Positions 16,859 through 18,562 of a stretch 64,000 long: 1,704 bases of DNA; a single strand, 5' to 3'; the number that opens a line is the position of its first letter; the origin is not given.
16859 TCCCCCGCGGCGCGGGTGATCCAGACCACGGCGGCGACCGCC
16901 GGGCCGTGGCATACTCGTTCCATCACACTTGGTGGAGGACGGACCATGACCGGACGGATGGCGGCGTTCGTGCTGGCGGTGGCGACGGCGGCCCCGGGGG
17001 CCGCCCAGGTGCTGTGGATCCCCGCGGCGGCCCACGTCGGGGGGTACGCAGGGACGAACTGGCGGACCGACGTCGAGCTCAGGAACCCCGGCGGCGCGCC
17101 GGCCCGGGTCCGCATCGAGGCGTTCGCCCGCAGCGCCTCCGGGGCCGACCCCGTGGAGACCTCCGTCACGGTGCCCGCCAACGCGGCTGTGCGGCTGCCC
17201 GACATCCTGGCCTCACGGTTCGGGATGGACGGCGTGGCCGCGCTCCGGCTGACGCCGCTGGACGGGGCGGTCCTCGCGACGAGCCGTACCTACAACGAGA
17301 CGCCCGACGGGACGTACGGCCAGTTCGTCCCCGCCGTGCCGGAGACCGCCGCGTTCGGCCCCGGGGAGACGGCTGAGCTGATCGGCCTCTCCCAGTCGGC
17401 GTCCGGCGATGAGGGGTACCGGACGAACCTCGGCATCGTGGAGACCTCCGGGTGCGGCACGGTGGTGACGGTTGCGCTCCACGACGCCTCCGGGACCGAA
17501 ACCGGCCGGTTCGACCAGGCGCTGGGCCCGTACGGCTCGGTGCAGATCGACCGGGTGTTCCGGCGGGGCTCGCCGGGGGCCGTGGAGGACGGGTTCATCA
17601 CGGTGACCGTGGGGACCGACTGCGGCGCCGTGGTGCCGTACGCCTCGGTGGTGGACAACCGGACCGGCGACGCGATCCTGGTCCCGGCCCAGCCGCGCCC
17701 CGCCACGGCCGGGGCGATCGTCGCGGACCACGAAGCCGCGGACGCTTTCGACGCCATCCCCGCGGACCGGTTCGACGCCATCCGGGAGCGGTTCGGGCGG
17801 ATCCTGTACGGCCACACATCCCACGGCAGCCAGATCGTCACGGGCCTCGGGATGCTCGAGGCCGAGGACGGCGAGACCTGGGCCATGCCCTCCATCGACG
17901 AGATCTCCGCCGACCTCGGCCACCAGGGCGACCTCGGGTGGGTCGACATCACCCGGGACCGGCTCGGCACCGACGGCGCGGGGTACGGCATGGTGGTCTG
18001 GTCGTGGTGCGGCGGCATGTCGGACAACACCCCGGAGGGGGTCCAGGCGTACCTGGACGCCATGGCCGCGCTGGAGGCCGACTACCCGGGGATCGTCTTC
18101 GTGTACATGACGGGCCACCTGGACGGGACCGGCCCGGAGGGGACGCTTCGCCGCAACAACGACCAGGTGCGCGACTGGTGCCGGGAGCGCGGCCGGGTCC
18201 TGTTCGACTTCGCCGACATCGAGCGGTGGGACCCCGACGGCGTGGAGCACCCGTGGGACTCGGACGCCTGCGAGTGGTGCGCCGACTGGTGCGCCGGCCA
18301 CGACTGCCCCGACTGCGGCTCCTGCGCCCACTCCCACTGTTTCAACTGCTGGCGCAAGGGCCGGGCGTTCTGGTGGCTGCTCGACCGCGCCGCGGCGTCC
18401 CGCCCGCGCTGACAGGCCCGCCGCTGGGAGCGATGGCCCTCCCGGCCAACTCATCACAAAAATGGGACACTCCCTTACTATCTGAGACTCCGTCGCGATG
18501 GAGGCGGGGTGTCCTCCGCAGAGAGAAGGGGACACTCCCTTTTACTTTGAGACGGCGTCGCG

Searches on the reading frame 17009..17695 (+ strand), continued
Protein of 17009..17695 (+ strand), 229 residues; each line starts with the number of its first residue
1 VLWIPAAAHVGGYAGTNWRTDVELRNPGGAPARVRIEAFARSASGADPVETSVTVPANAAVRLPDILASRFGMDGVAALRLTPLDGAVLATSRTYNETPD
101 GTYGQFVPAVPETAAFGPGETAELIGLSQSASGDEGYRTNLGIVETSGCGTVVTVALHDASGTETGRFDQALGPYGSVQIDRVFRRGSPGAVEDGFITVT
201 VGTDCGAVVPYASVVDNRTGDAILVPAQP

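Call 62: list_cluster_members(proteins=[P0127, P0134, P0146, P0161, P0164, P0170, P0190, P0246, P0193, P0156])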
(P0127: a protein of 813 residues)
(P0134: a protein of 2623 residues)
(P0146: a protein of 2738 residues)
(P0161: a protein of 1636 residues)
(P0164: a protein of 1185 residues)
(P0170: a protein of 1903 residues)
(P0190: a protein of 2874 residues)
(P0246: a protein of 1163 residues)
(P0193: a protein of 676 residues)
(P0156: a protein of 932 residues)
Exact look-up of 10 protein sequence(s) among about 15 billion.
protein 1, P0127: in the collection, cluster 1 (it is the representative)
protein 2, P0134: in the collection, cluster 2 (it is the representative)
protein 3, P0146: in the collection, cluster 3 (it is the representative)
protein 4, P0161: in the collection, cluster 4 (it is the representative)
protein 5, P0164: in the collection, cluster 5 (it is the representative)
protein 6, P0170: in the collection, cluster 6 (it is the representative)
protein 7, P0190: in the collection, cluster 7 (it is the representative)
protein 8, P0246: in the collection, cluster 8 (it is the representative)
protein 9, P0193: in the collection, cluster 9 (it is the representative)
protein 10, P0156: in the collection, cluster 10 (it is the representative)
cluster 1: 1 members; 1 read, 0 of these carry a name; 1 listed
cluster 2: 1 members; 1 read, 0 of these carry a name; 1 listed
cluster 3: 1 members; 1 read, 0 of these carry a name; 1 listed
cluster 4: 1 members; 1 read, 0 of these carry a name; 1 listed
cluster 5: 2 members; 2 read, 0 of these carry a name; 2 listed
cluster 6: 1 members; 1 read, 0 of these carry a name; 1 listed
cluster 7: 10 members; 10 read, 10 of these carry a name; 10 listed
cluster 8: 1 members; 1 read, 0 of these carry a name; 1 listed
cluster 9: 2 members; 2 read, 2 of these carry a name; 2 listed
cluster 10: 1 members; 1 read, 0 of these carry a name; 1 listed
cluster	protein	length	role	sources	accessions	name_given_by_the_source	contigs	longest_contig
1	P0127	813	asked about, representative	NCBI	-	-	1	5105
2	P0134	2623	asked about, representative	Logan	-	-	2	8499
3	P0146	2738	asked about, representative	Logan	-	-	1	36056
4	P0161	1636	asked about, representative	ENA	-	-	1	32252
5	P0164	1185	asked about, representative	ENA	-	-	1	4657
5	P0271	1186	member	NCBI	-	-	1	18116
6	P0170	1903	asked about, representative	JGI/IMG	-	-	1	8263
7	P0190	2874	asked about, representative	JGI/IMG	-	alpha-tubulin suppressor-like RCC1 family protein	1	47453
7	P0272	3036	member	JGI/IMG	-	alpha-tubulin suppressor-like RCC1 family protein/formylglycine-generating enzyme ...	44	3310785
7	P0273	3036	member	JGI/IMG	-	alpha-tubulin suppressor-like RCC1 family protein/formylglycine-generating enzyme ...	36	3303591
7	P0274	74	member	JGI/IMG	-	sulfatase modifying factor 1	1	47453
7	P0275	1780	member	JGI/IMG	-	alpha-tubulin suppressor-like RCC1 family protein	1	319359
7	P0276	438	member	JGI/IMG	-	formylglycine-generating enzyme required for sulfatase activity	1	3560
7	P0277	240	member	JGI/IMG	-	alpha-tubulin suppressor-like RCC1 family protein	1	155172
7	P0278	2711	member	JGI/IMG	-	alpha-tubulin suppressor-like RCC1 family protein/formylglycine-generating enzyme ...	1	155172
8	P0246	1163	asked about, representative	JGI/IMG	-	-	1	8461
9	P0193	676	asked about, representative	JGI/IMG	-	hypothetical protein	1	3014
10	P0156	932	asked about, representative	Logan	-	-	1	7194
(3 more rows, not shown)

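Call 75: search_protein_families(library=pfam, proteins=[P0270, P0187, P0181, P0197, P0251, P0223, P0253, P0248, P0255, P0156], max_evalue=0.001)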
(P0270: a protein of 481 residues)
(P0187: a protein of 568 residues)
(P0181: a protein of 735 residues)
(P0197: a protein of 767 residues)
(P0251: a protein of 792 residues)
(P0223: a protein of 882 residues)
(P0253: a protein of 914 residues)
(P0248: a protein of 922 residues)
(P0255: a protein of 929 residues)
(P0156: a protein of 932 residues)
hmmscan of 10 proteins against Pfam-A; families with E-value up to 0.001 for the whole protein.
P0270 (481 aa): 0 families

P0187 (568 aa): 2 families
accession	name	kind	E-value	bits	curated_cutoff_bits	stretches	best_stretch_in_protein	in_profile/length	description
PF18911.6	PKD_4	-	4e-08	33.6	27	1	31-97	16-80/85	PKD domain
PF00801.26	PKD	-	5.1e-06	26.8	23.5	1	26-94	8-74/80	PKD domain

P0181 (735 aa): 2 families
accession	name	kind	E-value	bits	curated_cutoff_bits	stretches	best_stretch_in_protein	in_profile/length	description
PF03781.23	FGE-sulfatase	-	1.8e-42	146.2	23.3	1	1-243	5-254/255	Sulfatase-modifying factor enzyme 1-like domain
PF18986.5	DUF5719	-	2.2e-05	24.2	26.2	0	519-677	170-310/319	Family of unknown function (DUF5719)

P0197 (767 aa): 1 family
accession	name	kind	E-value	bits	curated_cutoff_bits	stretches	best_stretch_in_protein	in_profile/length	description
PF08309.17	LVIVD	-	4.5e-34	116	20.2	3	49-88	1-40/42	LVIVD repeat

P0251 (792 aa): 2 families
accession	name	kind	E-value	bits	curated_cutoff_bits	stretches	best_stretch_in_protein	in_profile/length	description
PF13517.12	FG-GAP_3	-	2.8e-31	108.3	26.9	4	7-69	1-61/61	FG-GAP-like repeat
PF01839.29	FG-GAP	-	2.5e-11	43.6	22.1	0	155-176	5-26/37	FG-GAP repeat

P0223 (882 aa): 0 families

P0253 (914 aa): 4 families
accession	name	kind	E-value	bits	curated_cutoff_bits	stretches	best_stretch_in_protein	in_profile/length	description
PF01229.23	Glyco_hydro_39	-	7.3e-08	32.1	26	1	130-284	151-304/472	Glycosyl hydrolases family 39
PF00150.24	Cellulase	-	3.1e-06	27.3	23.5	1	35-256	22-240/272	Cellulase (glycosyl hydrolase family 5)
PF02449.21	Glyco_hydro_42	-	4.4e-05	23.4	21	1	40-98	16-77/376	Beta-galactosidase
PF16158.11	N_BRCA1_IG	-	0.00027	21.9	28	1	347-438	7-99/108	Ig-like domain from next to BRCA1 gene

P0248 (922 aa): 0 families

P0255 (929 aa): 3 families
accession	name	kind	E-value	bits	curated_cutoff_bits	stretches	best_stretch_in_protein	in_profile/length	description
PF18986.5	DUF5719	-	1.5e-07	31.3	26.2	1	483-627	62-195/319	Family of unknown function (DUF5719)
PF02449.21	Glyco_hydro_42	-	8.4e-05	22.5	21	1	64-119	19-77/376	Beta-galactosidase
PF00150.24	Cellulase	-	0.00025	21.1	23.5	1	57-288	23-252/272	Cellulase (glycosyl hydrolase family 5)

P0156 (932 aa): 1 family
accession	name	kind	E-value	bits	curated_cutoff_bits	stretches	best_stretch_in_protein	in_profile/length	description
PF20773.4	InhA-like_MAM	-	0.00035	20.6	26.9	0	494-594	49-161/191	Immune inhibitor A-like, MAM domain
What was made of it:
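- Closest known: Pfam DUF5719. Same: One relative, P0255, scores 31.3 bits against a cutoff of 26.2 (call 75).
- In P0181 (24.2 bits) the start of a copy aligns from model position 170 onward instead (call 75). An architecture of glycoside hydrolase, Ig-like region, then two modules occurs in P0253 and P0255 (call 75).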

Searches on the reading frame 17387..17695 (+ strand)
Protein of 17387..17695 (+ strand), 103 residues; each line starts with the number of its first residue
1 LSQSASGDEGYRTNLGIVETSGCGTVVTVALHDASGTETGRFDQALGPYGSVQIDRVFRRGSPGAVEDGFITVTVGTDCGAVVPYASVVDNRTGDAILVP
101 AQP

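Call 60: search_solved_structures(query=A5, max_evalue=10, show_alignments=2)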
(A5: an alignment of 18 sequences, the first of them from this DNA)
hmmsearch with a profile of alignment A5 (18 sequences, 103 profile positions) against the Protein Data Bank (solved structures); distinct sequences matched with E-value up to 10: 1.
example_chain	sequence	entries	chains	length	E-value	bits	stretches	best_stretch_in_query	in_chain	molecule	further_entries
6z31_A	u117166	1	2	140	0.62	13.6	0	9-55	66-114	Cation-independent mannose-6-phosphate receptor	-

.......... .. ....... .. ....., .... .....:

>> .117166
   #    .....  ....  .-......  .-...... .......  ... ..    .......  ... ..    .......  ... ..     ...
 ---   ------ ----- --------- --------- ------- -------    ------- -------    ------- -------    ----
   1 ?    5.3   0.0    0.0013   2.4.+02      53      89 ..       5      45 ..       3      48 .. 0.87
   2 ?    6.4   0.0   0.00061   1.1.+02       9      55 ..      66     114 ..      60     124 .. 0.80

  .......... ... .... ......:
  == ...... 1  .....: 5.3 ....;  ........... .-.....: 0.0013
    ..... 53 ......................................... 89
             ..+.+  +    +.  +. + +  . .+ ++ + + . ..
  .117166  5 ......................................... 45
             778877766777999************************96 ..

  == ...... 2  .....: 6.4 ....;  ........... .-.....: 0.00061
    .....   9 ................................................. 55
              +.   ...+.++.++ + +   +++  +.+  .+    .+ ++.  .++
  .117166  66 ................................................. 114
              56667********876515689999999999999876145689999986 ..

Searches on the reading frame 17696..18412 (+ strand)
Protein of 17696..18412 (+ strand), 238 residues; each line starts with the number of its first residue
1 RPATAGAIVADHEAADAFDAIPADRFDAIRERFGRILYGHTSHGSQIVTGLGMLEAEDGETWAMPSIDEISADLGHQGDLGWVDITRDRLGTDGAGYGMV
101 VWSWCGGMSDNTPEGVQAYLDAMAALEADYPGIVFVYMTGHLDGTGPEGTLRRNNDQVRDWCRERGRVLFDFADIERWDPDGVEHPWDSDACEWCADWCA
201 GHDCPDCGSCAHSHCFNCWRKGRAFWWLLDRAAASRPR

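Call 36: search_solved_structures(query=window:17696-18412:+, max_evalue=1)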
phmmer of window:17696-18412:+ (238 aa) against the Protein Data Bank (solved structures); distinct sequences matched with E-value up to 1: 4.
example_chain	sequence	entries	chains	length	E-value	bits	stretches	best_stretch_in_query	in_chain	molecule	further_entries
4jgg_A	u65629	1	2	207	0.019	17.5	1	67-157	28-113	Esterase TesA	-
2pod_A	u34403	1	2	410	0.18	14.2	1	87-157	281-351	Mandelate racemase / muconate lactonizing enzyme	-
2ll0_A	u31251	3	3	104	0.25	13.7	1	100-165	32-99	Uncharacterized protein | Zeta inhibitor protein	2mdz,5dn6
4dx3_A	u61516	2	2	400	0.61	12.5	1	85-151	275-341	Mandelate racemase / muconate lactonizing enzyme family protein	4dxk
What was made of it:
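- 16946..18412 (+): Gene D, 488 aa: signal peptide, the module, then a C-terminal region with weak SGNH-esterase similarity and a Cys-rich tail. The C-terminal region gives a weak hit to esterase TesA (4jgg), E 0.019 (call 36).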
